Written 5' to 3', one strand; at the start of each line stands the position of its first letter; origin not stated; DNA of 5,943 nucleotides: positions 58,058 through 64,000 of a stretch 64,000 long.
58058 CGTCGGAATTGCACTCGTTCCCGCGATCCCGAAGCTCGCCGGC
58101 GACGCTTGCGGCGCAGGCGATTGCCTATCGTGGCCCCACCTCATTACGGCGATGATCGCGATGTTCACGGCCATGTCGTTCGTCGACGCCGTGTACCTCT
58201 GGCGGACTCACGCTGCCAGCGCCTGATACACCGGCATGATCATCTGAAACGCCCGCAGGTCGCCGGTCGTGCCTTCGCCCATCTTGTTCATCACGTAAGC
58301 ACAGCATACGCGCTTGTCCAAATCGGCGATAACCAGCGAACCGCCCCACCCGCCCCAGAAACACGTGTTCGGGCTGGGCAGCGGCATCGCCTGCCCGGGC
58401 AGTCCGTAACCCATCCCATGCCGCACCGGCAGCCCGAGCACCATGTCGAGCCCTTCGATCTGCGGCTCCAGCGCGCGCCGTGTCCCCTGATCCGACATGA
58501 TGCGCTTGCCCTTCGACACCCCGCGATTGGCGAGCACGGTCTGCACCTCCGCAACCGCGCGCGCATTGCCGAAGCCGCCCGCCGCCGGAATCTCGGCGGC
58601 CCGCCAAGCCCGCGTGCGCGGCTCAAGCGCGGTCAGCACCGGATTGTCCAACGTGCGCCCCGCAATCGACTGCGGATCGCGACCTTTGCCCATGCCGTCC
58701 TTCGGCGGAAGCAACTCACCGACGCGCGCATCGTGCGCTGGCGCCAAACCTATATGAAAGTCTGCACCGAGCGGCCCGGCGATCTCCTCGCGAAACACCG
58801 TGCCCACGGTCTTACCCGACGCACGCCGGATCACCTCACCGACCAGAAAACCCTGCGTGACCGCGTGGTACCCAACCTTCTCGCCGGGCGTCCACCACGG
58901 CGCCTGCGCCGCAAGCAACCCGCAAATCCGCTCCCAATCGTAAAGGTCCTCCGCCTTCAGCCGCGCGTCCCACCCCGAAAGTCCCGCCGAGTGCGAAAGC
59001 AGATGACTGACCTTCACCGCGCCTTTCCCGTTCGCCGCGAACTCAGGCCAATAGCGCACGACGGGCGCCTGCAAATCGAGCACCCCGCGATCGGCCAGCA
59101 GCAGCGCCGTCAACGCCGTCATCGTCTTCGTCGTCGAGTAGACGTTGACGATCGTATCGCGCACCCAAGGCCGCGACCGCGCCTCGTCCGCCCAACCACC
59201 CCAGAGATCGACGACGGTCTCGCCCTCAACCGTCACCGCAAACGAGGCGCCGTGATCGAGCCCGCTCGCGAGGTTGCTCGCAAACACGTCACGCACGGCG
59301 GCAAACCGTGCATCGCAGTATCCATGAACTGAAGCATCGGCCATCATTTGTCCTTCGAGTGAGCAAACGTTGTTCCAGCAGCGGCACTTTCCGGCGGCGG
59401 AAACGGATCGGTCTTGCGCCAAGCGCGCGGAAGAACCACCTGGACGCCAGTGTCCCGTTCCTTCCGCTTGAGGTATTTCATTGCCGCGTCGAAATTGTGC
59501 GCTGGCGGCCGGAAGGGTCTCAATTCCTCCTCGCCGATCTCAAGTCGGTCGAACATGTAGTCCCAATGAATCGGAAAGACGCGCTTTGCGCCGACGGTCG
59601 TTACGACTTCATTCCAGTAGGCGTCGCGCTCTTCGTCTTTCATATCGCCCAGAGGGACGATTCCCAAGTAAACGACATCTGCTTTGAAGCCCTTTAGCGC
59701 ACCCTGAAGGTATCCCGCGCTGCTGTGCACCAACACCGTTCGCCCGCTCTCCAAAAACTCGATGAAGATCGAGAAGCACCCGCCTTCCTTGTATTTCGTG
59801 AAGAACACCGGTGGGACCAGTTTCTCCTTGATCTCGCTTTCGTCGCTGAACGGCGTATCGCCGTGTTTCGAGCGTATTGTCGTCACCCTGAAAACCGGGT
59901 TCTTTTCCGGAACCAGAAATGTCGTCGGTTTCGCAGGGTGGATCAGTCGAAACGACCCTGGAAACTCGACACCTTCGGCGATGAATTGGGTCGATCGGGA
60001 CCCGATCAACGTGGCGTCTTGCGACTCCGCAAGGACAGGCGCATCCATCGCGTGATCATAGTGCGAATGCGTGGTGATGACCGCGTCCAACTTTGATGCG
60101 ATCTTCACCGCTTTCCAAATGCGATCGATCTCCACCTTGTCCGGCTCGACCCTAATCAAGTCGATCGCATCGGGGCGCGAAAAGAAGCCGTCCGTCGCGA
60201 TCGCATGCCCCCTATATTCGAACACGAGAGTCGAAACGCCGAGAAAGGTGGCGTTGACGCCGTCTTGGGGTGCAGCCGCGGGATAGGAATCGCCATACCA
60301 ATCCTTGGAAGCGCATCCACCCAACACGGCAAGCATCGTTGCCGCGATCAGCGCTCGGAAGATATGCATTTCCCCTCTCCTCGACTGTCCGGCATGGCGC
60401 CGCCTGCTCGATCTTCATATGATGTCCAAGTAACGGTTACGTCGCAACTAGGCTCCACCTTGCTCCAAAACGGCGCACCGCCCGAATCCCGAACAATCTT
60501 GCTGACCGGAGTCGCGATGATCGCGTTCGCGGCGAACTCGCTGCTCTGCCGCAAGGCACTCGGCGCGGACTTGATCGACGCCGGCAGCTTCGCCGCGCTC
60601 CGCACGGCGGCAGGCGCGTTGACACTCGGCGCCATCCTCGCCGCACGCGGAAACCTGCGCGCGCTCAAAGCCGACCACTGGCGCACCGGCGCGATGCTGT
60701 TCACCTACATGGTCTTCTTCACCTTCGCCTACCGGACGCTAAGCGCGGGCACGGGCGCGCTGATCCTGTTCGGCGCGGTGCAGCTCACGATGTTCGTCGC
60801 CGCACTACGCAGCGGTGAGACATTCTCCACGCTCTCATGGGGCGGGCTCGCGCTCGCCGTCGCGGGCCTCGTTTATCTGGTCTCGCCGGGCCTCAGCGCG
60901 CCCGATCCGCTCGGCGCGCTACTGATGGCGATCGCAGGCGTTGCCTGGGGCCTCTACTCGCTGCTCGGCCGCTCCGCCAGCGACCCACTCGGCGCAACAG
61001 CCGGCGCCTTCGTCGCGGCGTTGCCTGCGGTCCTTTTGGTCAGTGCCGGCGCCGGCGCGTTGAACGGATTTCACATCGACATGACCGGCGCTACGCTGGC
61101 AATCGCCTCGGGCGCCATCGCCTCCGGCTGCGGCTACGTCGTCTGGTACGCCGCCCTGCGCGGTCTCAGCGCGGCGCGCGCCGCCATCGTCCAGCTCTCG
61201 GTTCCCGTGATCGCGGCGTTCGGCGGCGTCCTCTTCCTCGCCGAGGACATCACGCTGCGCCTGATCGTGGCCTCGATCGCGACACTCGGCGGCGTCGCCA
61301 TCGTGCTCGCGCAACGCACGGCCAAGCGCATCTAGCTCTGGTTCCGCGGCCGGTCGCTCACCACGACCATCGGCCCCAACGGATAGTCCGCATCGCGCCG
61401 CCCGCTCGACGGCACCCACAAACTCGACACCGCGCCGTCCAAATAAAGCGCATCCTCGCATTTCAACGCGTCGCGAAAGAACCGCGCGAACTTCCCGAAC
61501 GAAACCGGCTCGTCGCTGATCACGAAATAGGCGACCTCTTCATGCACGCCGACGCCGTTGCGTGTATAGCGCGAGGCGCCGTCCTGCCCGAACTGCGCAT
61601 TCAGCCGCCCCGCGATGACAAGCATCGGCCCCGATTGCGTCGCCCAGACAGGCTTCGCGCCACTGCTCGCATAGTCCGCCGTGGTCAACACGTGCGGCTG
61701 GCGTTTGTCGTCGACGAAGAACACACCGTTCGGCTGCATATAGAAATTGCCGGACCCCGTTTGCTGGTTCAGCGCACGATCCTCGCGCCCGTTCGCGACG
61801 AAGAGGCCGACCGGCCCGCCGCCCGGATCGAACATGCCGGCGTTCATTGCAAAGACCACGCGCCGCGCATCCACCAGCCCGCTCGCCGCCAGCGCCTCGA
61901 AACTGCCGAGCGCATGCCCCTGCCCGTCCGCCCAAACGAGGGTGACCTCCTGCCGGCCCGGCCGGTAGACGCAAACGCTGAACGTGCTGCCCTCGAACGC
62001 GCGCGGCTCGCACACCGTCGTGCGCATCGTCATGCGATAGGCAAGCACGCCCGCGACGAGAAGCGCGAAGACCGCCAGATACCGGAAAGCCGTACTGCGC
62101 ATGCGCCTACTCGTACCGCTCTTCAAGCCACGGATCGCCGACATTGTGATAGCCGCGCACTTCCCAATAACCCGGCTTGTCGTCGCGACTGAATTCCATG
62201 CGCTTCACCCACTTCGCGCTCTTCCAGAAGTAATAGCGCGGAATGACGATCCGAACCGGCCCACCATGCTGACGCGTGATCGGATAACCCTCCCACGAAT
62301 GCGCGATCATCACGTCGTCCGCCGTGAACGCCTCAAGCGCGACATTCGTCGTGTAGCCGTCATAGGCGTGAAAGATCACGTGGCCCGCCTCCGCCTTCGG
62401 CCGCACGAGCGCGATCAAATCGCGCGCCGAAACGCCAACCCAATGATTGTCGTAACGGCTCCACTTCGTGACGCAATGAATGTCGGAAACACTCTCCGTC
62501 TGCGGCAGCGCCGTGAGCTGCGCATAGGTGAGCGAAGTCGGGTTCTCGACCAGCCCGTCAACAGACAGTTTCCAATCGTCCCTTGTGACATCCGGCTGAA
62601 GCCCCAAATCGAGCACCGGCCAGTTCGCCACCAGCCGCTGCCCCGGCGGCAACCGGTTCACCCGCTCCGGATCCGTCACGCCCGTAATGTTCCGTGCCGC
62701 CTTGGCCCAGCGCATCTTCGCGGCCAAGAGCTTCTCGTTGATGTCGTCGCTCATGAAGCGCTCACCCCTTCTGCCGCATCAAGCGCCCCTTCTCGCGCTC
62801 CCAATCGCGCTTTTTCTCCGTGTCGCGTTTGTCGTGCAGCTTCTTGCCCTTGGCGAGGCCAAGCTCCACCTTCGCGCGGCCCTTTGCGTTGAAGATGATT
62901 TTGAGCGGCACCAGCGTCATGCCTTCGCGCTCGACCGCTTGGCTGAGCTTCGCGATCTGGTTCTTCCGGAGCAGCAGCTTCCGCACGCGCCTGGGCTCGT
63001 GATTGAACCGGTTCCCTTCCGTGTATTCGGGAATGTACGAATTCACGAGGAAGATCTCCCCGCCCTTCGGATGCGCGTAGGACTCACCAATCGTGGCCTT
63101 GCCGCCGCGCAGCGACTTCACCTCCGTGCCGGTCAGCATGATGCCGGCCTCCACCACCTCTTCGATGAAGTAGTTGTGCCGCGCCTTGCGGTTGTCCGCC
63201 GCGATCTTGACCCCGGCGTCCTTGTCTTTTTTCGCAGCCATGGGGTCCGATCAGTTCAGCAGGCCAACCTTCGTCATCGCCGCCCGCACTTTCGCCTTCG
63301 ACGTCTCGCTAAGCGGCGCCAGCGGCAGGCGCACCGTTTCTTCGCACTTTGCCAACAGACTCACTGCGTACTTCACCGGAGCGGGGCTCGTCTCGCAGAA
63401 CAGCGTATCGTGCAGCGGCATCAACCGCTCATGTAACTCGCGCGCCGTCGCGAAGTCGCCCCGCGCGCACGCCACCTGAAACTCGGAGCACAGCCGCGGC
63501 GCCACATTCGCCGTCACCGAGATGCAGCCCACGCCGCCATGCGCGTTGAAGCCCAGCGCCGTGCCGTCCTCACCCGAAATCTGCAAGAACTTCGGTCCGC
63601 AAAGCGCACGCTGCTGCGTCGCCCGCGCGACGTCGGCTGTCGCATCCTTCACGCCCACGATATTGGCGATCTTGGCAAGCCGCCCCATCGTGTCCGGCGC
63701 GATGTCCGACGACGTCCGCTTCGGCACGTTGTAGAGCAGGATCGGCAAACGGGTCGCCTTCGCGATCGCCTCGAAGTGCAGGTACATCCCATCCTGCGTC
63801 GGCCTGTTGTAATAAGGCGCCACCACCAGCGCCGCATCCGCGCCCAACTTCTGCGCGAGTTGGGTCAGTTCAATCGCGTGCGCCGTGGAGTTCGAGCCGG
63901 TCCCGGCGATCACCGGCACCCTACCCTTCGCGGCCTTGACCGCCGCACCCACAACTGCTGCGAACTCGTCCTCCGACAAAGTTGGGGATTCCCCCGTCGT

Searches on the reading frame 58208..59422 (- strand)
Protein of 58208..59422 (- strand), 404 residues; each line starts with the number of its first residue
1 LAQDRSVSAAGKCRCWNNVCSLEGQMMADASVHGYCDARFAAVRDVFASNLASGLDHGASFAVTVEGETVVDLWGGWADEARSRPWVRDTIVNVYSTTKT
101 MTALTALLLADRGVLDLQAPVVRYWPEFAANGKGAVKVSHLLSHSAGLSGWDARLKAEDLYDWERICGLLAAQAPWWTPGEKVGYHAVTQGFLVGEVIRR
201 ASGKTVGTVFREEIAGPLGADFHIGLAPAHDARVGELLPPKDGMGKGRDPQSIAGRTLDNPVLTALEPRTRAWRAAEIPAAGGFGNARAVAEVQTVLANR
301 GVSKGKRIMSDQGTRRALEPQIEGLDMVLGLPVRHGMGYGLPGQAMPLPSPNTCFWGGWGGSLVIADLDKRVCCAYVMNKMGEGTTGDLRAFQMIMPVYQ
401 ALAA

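Call 35: search_protein_families(library=pfam, proteins=[window:58208-59422:-], max_evalue=0.001)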
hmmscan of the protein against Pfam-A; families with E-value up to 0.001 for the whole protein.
window:58208-59422:- (404 aa): 1 family
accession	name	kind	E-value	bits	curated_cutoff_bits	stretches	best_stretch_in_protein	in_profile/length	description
PF00144.29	Beta-lactamase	-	3.1e-66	224.2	27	1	50-389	4-319/329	Beta-lactamase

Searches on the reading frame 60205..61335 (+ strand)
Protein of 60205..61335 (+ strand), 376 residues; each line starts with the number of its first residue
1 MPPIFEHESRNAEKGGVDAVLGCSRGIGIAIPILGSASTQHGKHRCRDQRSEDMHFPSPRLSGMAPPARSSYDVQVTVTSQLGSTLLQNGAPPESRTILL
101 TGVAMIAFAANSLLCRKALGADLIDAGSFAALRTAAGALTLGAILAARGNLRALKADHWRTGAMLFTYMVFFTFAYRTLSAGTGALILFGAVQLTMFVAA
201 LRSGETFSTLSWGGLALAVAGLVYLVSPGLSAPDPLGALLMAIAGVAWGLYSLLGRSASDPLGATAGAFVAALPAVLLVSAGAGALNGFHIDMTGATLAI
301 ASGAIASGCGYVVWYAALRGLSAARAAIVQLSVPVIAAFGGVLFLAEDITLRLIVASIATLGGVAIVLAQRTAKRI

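Call 35: search_protein_families(library=pfam, proteins=[window:60205-61335:+], max_evalue=0.001)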
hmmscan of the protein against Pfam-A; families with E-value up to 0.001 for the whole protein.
window:60205-61335:+ (376 aa): 1 family
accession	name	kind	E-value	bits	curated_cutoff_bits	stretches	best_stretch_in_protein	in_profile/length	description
PF00892.27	EamA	-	1.3e-20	74.5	28.2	2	236-368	2-134/135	EamA-like transporter family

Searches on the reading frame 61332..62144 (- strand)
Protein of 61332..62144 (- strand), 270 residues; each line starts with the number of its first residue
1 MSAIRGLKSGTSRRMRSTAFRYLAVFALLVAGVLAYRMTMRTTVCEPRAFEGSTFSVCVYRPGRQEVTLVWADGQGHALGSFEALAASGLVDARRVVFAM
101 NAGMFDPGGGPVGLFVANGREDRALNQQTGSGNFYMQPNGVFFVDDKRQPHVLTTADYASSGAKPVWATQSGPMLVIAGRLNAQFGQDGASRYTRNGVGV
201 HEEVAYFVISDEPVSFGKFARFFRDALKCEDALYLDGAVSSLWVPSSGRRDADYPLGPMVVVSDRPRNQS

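Call 35: search_protein_families(library=pfam, proteins=[window:61332-62144:-], max_evalue=0.001)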
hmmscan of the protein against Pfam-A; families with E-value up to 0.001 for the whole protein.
window:61332-62144:- (270 aa): 1 family
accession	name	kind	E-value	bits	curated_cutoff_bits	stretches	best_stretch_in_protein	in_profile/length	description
PF09992.14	NAGPA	-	2.3e-20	73.9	25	1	95-244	2-145/169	Phosphodiester glycosidase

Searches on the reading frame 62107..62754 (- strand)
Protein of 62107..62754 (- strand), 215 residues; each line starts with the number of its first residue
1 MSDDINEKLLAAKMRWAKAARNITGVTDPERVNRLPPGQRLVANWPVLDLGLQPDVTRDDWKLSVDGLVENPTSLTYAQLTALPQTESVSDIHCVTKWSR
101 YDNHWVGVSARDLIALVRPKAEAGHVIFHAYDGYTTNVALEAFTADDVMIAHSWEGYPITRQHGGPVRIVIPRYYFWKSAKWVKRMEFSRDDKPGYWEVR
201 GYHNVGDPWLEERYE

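Call 35: search_protein_families(library=pfam, proteins=[window:62107-62754:-], max_evalue=0.001)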
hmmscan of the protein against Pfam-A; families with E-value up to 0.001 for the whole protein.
window:62107-62754:- (215 aa): 1 family
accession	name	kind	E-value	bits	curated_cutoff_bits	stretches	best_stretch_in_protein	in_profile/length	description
PF00174.25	Oxidored_molyb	-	1.9e-42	145.2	24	1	54-197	5-169/169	Oxidoreductase molybdopterin binding domain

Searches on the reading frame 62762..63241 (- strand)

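Call 35: search_protein_families(library=pfam, proteins=[window:62762-63241:-], max_evalue=0.001)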
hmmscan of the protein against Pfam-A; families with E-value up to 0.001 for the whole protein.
window:62762-63241:- (159 aa): 1 family
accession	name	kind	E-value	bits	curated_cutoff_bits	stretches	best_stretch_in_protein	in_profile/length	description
PF01668.23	SmpB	-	8.8e-57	191.5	27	1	15-156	2-142/143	SmpB protein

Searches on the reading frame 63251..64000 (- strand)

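Call 35: search_protein_families(library=pfam, proteins=[window:63251-64000:-], max_evalue=0.001)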
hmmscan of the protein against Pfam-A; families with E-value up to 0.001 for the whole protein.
window:63251-64000:- (249 aa): 1 family
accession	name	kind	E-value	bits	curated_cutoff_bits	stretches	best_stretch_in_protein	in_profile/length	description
PF00701.28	DHDPS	-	1.1e-79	267.7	22.1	1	1-243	44-287/289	Dihydrodipicolinate synthetase family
